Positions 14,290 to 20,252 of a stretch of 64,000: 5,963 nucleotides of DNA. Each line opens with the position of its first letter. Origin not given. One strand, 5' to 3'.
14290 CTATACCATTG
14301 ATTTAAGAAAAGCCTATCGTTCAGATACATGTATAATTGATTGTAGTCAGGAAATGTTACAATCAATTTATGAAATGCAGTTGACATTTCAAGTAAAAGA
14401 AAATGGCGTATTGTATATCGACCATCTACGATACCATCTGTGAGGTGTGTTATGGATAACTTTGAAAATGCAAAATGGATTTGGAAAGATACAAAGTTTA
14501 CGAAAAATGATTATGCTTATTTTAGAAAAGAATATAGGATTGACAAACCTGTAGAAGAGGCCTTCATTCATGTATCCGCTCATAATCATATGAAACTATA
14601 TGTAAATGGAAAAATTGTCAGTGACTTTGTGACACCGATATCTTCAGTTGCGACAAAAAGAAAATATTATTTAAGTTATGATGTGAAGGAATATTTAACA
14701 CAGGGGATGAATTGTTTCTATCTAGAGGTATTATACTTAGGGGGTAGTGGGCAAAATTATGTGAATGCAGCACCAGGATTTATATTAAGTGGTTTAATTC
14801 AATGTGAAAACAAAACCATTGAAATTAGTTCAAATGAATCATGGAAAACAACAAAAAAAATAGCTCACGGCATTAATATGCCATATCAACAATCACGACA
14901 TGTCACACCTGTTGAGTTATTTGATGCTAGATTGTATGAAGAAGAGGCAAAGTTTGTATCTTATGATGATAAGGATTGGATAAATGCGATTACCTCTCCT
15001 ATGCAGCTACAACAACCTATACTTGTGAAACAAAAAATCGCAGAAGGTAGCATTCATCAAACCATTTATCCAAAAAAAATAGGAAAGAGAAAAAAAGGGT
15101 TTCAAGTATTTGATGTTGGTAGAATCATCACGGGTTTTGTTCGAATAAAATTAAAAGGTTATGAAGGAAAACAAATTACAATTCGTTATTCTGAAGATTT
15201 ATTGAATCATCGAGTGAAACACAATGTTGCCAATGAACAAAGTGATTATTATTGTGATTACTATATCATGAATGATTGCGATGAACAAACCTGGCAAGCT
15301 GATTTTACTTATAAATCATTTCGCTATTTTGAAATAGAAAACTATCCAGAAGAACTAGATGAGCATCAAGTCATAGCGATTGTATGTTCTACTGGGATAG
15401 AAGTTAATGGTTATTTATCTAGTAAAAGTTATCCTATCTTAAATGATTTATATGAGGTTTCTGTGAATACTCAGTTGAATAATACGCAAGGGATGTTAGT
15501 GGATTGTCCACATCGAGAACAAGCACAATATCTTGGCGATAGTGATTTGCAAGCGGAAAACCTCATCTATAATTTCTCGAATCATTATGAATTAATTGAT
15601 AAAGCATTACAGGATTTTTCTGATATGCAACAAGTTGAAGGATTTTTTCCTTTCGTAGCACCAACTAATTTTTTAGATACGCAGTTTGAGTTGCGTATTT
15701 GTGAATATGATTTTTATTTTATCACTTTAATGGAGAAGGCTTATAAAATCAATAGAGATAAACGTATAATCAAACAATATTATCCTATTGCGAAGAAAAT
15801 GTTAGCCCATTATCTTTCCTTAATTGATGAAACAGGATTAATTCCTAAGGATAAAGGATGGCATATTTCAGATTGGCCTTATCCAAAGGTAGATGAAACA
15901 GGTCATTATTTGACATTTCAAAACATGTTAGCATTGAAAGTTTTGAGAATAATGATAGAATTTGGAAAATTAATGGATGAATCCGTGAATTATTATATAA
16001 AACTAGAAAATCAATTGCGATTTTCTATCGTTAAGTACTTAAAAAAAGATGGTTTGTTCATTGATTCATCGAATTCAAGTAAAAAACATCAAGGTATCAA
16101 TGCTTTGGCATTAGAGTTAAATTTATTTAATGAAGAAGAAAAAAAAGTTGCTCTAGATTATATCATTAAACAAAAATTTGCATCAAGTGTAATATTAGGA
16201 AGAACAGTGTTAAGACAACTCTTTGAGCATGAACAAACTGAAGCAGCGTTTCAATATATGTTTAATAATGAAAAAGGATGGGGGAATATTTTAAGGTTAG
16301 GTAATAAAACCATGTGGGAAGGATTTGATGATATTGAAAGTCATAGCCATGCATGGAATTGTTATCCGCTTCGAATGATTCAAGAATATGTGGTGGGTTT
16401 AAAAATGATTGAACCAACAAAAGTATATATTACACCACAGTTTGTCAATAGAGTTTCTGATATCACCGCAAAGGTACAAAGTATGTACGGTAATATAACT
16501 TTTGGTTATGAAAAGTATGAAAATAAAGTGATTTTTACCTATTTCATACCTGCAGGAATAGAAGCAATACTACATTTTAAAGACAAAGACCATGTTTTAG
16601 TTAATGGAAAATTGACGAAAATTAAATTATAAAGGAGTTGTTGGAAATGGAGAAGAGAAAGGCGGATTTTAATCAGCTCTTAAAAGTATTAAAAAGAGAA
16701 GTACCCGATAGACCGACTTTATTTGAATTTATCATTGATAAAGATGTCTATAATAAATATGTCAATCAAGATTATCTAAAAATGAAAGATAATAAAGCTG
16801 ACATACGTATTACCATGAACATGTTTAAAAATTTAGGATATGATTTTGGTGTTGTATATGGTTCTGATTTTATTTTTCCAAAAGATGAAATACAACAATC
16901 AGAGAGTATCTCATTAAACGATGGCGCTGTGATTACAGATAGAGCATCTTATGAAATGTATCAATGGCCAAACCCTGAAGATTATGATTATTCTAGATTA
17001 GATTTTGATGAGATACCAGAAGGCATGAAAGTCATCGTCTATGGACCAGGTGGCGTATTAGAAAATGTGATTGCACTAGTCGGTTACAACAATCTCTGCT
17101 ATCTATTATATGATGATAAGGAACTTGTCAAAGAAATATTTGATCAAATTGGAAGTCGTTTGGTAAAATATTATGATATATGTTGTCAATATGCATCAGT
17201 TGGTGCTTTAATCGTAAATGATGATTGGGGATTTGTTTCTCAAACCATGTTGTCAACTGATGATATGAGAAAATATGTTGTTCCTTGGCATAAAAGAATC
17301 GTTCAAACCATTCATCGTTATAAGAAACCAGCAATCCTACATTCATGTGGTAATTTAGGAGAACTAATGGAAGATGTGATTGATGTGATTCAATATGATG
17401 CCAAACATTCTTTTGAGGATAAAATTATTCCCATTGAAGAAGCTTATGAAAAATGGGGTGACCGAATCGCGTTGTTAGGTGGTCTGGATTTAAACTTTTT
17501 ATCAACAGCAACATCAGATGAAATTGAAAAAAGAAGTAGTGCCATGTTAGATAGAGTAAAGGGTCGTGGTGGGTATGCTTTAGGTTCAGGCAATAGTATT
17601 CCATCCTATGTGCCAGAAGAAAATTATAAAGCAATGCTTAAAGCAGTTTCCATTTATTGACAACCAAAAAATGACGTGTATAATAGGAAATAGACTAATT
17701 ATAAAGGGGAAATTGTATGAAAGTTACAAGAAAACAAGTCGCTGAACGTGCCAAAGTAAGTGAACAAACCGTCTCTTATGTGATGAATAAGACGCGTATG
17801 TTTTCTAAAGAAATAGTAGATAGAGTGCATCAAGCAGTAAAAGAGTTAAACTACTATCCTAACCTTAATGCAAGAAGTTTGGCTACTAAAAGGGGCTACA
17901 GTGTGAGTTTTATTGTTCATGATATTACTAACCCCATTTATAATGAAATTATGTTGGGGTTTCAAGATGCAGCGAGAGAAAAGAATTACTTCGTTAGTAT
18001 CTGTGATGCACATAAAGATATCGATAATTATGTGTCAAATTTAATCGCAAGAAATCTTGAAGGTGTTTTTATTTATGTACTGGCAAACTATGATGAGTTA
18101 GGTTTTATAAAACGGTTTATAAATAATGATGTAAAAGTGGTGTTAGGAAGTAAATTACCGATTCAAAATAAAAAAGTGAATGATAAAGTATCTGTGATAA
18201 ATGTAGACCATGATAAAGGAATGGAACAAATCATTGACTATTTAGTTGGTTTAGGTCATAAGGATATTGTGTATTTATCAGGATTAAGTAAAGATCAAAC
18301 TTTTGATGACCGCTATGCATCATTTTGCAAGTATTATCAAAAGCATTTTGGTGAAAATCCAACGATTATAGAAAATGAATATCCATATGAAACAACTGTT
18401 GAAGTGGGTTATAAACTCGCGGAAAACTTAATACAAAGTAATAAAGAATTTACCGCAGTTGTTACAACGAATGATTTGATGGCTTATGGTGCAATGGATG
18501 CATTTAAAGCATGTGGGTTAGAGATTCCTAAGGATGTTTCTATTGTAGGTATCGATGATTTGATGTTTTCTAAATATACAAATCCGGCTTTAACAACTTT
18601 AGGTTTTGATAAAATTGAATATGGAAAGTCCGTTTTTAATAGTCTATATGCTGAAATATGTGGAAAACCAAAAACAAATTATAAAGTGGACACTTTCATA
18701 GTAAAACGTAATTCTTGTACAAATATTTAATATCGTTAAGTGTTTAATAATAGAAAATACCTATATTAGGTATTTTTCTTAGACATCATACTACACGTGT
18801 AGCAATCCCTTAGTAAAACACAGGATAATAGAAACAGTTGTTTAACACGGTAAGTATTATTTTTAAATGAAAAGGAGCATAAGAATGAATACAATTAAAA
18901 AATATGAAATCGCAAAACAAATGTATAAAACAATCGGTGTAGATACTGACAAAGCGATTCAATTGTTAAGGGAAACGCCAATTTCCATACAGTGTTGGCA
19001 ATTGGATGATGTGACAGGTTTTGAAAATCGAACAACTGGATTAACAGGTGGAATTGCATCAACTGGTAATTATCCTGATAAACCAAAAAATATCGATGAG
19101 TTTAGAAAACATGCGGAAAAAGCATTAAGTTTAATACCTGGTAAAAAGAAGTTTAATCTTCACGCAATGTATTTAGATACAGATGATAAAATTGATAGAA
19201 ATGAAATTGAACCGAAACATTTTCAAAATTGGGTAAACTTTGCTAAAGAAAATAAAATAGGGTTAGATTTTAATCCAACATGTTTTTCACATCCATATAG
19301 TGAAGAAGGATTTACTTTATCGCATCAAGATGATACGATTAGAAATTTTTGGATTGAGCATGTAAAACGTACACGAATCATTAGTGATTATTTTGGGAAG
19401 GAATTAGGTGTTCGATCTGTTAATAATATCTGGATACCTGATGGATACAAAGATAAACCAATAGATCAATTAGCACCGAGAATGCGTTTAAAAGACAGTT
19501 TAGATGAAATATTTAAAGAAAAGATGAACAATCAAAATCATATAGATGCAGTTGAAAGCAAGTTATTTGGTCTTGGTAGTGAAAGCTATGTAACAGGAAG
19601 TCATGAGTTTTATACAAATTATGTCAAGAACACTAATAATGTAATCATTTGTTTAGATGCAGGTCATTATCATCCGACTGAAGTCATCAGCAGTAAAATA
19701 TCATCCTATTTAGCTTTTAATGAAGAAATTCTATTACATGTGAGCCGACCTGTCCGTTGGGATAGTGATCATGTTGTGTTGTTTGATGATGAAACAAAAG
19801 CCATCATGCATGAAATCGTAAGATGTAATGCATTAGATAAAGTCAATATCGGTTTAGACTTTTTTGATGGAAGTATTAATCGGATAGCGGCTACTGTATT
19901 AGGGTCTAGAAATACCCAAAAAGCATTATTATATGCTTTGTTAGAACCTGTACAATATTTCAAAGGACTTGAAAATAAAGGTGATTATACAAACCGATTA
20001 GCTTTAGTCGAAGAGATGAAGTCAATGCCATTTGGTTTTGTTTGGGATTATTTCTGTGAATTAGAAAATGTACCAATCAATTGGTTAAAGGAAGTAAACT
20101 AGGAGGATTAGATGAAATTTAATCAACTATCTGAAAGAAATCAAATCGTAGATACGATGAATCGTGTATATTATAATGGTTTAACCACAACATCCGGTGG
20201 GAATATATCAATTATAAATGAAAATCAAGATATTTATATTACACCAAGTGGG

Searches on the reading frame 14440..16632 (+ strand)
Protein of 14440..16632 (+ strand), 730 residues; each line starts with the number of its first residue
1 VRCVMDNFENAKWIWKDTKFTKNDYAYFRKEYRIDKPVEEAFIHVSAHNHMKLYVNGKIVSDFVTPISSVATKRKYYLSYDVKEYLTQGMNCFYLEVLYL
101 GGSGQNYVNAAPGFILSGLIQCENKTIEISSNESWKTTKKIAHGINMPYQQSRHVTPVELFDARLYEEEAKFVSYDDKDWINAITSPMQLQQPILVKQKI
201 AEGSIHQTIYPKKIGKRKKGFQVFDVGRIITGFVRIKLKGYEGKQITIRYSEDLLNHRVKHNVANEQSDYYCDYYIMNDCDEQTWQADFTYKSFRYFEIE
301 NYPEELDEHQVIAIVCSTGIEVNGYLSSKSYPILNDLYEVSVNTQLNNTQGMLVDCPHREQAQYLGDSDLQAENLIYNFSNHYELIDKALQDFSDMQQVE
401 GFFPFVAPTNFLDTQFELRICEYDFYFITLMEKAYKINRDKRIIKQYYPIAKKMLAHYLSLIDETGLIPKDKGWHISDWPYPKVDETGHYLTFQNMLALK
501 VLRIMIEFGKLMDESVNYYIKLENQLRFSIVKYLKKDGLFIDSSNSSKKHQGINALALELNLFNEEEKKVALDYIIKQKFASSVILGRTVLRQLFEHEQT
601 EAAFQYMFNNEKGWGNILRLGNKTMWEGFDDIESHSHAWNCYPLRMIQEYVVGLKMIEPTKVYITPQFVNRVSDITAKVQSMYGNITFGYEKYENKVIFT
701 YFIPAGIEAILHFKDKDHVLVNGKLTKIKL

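Call 16: search_protein_families(library=pfam, proteins=[window:14440-16632:+], max_evalue=0.001)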
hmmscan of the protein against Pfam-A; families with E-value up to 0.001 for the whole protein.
window:14440-16632:+ (730 aa): 4 families
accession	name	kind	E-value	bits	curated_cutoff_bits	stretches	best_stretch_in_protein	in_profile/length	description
PF17389.8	Bac_rhamnosid6H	-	6.3e-38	131.4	24.5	1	330-642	9-330/339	Bacterial alpha-L-rhamnosidase 6 hairpin glycosidase domain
PF05592.18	Bac_rhamnosid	-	1.7e-17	63.6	22.2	1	217-315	3-100/102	Bacterial alpha-L-rhamnosidase concanavalin-like domain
PF08531.16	Bac_rhamnosid_N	-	1.8e-09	38.1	25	1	36-191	1-158/172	Alpha-L-rhamnosidase N-terminal domain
PF17390.7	Bac_rhamnosid_C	-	3.6e-07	30.3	22.1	1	661-724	11-74/78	Bacterial alpha-L-rhamnosidase C-terminal domain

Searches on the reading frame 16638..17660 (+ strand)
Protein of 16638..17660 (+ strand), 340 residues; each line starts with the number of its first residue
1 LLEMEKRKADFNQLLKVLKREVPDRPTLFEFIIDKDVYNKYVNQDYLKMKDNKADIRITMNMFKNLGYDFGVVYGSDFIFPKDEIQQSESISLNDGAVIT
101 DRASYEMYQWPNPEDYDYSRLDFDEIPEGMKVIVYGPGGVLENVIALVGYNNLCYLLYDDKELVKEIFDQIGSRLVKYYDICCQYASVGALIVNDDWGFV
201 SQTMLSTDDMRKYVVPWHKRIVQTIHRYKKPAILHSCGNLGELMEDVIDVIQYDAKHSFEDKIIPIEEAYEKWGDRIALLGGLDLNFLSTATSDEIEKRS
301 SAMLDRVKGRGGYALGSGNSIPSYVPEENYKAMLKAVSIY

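Call 16: search_protein_families(library=pfam, proteins=[window:16638-17660:+], max_evalue=0.001)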
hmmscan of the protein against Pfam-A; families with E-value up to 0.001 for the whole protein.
window:16638-17660:+ (340 aa): 1 family
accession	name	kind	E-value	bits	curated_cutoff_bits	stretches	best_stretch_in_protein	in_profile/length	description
PF01208.23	URO-D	-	6.2e-26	91.7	23.9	1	143-338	149-344/346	Uroporphyrinogen decarboxylase (URO-D)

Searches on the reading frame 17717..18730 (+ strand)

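Call 16: search_protein_families(library=pfam, proteins=[window:17717-18730:+], max_evalue=0.001)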
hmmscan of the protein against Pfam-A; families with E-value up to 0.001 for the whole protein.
window:17717-18730:+ (337 aa): 4 families
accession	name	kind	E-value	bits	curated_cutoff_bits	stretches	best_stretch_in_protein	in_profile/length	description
PF13377.12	Peripla_BP_3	-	5e-23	82.4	26.5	1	173-334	1-167/167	Periplasmic binding protein-like domain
PF00532.27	Peripla_BP_1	-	2.1e-15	57.4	22.2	1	62-318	3-262/281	Periplasmic binding proteins and sugar binding domain of LacI family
PF13407.12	Peripla_BP_4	-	2.2e-15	57.3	35.1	1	63-282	1-219/258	Periplasmic binding protein domain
PF00356.27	LacI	-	1.9e-14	53.6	27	1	6-49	3-46/46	Bacterial regulatory proteins, lacI family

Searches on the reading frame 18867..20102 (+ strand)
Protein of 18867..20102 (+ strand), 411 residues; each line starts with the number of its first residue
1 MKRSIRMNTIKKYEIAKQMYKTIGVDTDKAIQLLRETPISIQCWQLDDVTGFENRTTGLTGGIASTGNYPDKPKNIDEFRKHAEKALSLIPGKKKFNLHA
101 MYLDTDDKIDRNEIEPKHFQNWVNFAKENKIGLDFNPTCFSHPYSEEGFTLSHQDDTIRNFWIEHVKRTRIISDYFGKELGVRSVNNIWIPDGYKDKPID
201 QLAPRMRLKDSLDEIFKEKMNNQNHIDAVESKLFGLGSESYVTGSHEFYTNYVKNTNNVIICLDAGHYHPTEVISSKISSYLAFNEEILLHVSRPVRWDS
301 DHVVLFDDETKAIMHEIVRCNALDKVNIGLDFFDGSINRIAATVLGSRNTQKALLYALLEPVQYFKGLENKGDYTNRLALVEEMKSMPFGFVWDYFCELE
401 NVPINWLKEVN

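Call 16: search_protein_families(library=pfam, proteins=[window:18867-20102:+], max_evalue=0.001)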
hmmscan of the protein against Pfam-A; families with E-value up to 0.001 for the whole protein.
window:18867-20102:+ (411 aa): 1 family
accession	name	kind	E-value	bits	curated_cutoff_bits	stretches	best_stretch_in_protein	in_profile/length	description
PF06134.17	RhaA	-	1.3e-191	637.8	22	1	10-410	4-406/417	L-rhamnose isomerase (RhaA)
